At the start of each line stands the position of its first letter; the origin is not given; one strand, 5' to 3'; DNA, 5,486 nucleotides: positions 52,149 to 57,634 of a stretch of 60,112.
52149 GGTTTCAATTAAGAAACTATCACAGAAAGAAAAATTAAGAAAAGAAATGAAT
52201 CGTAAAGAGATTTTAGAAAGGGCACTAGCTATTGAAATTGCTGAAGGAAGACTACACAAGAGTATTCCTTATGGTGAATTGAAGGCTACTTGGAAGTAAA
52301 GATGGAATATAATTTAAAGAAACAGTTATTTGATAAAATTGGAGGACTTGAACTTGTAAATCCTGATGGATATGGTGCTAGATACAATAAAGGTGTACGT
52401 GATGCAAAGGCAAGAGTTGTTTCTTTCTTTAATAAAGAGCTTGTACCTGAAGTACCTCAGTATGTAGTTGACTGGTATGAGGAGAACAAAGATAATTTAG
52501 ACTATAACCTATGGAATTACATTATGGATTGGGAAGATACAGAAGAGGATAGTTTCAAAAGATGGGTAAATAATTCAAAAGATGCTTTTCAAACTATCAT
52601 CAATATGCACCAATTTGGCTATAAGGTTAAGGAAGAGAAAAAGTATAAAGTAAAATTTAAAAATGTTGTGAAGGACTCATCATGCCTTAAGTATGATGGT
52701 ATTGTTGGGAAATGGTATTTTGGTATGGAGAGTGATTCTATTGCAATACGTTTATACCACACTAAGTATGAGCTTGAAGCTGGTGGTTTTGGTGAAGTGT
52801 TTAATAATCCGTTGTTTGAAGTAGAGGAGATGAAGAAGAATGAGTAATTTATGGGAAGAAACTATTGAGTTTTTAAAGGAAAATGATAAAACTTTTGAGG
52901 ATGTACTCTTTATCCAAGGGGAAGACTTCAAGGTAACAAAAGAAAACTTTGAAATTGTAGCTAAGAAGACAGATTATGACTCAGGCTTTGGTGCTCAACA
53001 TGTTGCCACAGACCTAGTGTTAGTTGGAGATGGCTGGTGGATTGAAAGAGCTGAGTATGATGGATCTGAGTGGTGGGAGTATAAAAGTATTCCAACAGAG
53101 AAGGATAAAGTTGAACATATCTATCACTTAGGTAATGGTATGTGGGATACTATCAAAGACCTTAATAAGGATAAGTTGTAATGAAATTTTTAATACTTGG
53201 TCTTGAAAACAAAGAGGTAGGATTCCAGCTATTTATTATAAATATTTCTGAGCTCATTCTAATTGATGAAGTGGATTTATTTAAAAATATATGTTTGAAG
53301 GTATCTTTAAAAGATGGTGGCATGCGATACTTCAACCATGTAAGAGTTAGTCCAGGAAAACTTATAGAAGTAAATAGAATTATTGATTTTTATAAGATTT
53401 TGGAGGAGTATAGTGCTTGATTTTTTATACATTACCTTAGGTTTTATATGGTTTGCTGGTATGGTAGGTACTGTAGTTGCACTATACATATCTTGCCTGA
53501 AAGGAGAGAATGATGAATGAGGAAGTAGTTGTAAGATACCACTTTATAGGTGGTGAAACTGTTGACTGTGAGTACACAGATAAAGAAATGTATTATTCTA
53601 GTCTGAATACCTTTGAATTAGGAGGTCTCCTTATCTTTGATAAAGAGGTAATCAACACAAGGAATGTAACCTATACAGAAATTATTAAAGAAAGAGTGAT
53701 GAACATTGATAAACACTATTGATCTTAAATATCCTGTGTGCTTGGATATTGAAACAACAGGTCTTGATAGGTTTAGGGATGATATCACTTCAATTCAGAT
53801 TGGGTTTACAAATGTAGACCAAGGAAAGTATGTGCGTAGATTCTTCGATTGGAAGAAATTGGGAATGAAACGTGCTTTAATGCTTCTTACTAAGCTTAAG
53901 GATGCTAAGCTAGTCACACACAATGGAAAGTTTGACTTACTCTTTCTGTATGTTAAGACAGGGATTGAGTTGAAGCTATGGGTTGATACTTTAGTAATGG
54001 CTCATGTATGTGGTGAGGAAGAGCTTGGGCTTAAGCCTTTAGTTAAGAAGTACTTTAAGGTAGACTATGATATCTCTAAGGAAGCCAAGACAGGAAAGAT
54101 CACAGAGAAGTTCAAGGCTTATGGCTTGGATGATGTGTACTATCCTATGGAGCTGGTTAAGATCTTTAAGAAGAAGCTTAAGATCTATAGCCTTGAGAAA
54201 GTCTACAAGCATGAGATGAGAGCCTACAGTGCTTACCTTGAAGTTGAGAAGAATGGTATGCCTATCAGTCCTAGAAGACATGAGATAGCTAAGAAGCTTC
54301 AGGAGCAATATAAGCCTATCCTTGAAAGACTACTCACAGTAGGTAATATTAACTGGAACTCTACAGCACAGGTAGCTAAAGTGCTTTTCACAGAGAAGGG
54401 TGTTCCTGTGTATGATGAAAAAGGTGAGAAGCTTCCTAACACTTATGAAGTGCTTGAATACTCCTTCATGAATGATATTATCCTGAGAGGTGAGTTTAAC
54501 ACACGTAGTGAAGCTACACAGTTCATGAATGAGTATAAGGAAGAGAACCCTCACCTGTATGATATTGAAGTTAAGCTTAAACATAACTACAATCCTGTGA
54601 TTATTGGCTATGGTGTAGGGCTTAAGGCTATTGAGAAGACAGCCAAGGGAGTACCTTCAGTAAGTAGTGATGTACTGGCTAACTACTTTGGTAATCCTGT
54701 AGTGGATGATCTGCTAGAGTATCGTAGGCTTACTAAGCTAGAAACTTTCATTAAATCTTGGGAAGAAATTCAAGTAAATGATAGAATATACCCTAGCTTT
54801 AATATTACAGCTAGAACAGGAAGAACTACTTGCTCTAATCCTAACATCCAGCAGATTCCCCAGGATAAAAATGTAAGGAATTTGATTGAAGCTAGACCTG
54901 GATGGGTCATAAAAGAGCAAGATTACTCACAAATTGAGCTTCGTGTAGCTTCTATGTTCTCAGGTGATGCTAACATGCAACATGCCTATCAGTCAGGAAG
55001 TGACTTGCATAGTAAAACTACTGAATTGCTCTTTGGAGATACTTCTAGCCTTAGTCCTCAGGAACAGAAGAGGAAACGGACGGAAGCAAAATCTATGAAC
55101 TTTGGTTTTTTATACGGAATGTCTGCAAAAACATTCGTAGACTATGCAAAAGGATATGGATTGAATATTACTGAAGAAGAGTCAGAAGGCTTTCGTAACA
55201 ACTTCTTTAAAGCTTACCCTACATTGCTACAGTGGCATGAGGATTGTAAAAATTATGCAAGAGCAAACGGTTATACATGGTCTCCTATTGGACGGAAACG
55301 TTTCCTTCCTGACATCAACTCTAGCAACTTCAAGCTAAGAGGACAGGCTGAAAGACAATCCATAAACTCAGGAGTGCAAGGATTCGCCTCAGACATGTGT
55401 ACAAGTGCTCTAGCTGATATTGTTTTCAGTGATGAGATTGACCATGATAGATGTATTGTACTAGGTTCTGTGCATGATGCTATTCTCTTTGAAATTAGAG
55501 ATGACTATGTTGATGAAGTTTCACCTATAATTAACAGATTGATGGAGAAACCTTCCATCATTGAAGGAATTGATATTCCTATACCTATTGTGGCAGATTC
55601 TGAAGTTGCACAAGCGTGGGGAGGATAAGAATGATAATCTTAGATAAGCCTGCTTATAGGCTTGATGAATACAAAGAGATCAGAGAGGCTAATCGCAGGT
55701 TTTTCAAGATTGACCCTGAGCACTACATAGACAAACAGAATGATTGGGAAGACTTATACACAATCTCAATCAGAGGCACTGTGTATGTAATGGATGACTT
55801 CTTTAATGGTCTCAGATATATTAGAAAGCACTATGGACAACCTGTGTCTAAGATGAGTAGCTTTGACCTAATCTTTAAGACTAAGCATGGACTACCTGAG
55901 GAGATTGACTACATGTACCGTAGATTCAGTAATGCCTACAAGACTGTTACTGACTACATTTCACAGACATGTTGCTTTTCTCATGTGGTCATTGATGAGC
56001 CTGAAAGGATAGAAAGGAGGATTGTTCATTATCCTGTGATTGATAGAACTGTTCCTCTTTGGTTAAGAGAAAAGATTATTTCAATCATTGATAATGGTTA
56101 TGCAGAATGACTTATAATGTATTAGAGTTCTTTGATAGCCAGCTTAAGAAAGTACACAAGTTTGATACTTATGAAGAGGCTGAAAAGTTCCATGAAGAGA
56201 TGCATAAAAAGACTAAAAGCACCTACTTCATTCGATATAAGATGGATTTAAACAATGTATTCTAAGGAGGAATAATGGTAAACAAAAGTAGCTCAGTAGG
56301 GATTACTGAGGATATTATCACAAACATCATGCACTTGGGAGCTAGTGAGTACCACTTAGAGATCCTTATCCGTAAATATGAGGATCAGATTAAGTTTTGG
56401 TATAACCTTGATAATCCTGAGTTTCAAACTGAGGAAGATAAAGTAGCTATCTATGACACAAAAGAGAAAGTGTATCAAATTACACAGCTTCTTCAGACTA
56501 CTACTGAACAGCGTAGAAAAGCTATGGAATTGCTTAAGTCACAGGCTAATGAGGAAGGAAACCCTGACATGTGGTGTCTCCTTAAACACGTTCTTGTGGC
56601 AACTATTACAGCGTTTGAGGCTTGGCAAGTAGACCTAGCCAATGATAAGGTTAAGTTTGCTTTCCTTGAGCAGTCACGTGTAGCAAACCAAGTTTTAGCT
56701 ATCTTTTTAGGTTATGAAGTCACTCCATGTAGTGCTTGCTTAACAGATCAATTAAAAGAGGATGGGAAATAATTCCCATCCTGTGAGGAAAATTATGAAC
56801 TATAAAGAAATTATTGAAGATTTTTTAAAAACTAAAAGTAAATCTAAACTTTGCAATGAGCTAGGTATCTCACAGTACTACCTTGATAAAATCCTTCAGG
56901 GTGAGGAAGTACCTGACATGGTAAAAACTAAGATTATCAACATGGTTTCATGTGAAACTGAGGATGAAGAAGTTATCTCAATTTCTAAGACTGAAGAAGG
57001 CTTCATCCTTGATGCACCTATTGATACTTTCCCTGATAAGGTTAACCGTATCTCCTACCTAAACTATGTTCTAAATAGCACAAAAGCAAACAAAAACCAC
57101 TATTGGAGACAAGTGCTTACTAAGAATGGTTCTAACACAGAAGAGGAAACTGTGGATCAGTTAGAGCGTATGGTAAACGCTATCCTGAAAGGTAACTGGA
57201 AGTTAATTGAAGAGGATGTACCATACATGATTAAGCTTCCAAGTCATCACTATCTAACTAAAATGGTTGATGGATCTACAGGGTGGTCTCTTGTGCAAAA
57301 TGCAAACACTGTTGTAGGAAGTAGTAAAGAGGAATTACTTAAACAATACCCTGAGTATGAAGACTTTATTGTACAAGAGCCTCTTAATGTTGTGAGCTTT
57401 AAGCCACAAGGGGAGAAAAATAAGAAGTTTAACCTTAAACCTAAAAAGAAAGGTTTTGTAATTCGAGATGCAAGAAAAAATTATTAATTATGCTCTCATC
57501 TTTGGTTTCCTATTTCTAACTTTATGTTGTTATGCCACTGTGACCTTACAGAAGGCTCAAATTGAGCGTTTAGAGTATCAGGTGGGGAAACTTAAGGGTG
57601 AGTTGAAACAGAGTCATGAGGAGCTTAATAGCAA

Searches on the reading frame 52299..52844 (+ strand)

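Call 18: search_protein_families(library=phrogs, proteins=[window:52299-52844:+], max_evalue=0.001)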
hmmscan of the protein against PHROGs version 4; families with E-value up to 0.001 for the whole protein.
window:52299-52844:+ (182 aa): 1 family
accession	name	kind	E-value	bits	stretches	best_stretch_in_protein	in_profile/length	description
phrog_121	-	unknown function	6.4e-28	99.1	1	36-181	76-224/297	-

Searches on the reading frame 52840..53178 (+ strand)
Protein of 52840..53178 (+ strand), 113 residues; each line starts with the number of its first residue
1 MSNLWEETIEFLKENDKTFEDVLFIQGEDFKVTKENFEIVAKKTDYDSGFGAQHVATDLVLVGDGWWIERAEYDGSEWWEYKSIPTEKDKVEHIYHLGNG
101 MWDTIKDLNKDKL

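Call 18: search_protein_families(library=phrogs, proteins=[window:52840-53178:+], max_evalue=0.001)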
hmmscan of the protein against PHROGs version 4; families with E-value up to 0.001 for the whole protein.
window:52840-53178:+ (113 aa): 3 families
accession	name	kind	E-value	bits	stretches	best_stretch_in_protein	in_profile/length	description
phrog_3972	-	unknown function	2.9e-38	131.4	1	1-110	1-111/113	-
phrog_16505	-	unknown function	1.1e-08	36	1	1-51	1-51/52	-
phrog_16544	-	integration and excision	0.00011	23.2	1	62-92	3-33/60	excisionase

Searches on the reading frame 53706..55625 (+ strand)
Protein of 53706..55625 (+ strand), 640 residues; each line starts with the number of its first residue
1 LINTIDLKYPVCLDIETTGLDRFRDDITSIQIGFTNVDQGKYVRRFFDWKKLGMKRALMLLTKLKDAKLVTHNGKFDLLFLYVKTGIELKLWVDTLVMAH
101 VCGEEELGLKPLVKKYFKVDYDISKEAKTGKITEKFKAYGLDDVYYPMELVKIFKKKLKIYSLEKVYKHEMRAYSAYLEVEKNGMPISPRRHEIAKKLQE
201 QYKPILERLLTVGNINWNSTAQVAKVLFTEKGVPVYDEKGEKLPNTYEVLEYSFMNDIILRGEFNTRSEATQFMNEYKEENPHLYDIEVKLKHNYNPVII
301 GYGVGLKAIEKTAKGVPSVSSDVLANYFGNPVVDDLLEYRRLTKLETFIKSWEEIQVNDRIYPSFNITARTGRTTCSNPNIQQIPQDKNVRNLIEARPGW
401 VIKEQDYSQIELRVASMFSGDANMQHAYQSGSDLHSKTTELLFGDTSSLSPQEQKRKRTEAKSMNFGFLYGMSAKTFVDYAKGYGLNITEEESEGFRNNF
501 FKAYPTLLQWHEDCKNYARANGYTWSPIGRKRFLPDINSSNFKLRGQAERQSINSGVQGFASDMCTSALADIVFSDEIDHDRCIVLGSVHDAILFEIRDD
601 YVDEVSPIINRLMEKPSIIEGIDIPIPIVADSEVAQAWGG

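Call 12: search_dna_similar(query=window:53706-55625:+, collection=phages, mode=protein, max_rows=25)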
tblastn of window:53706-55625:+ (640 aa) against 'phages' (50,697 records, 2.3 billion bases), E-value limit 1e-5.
Records with a match: 4710; places in all: 4712; records where one place covers at least 80% of the query: 215.
Best place of each record, by identity: <60% 4710.
By first word of the organism name: Mycobacterium 1037; Vibrio 473; Staphylococcus 344; Microbacterium 338; Salmonella 295; Bacillus 261; Arthrobacter 206; Klebsiella 201; Escherichia 168; Acinetobacter 151; and 108 more.
By host as written in the record: Mycobacterium smegmatis mc2 155 739; - 600; Microbacterium foliorum NRRL B-24224 149; Mycobacterium smegmatis mc#155 143; Microbacterium foliorum NRRL B-24224 SEA 138; Arthrobacter sp. ATCC 21022 118; Staphylococcus aureus 113; Klebsiella pneumoniae 94; and 801 more.
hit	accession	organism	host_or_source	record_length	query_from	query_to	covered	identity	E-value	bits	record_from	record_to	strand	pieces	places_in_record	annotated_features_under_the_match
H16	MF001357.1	Clostridium phage CP3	Clostridium perfringens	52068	11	640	90%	37.7%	3e-67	334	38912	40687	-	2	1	DNA polymerase I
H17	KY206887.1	Clostridium phage Clo-PEP-1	Clostridium perfringens i-1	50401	11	640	90%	37.6%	3e-67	332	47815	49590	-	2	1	DNA polymerase I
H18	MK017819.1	Clostridium phage CPD4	Clostridium perfringens ATCC 13124; ...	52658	11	640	90%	37.6%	3e-67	332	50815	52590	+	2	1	DNA polymerase I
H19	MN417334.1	Clostridium phage CPAS-15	Clostridium perfringens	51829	11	640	90%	37.6%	3e-67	332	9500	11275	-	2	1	DNA polymerase family A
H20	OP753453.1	Clostridium phage E1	Clostridium perfringens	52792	11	640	90%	37.6%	4e-67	331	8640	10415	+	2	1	DNA polymerase I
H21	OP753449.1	Clostridium phage A2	Clostridium perfringens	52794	11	640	90%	37.6%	4e-67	331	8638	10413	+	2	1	DNA polymerase I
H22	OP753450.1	Clostridium phage C2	Clostridium perfringens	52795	11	640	90%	37.6%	4e-67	331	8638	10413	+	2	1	DNA polymerase I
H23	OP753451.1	Clostridium phage H1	Clostridium perfringens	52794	11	640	90%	37.6%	4e-67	331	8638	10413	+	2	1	DNA polymerase I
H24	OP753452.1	Clostridium phage D1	Clostridium perfringens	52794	11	640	90%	37.6%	4e-67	331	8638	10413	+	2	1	DNA polymerase I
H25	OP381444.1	Clostridium phage P21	Clostridium perfringens ZWCP 21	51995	11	640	90%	37.4%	2e-66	330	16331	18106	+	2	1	hypothetical protein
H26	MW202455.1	Caudoviricetes sp.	Manatee Spring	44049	11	615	87%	36.9%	7e-55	308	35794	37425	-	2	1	DNA polymerase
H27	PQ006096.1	bajarodcaudo virus 5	Peromyscus fraterculus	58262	11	615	85%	35.4%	8e-56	300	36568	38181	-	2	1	DNA polymerase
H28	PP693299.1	Yersinia phage vB_YenM_P744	Yersinia enterocolitica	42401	12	612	85%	34.3%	4e-58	286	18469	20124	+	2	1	DNA polymerase I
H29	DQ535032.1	Lactococcus phage KSY1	-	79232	14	640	80%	36.3%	3e-28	323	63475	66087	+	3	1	gp096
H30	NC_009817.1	Lactococcus phage KSY1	Lactococcus lactis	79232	14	640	80%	36.3%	3e-28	323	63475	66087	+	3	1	DNA polymerase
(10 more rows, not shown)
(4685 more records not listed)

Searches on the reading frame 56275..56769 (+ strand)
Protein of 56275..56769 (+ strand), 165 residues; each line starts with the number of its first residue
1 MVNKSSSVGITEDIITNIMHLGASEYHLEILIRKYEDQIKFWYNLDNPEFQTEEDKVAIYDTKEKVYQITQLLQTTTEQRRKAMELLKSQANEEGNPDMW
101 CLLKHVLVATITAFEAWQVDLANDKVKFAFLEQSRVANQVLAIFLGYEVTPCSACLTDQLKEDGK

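Call 18: search_protein_families(library=phrogs, proteins=[window:56275-56769:+], max_evalue=0.001)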
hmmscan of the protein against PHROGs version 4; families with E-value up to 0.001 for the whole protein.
window:56275-56769:+ (165 aa): 1 family
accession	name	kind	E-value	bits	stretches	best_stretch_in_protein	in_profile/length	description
phrog_15722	-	unknown function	2.7e-23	83.6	1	3-161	4-149/161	-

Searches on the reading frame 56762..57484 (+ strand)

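Call 24: search_protein_families(library=phrogs, proteins=[window:56762-57484:+], max_evalue=0.0001)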
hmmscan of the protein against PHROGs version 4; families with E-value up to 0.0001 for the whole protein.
window:56762-57484:+ (241 aa): 1 family
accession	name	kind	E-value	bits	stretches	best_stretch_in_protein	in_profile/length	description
phrog_1468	-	transcription regulation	4.4e-05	24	0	25-69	21-65/67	transcriptional repressor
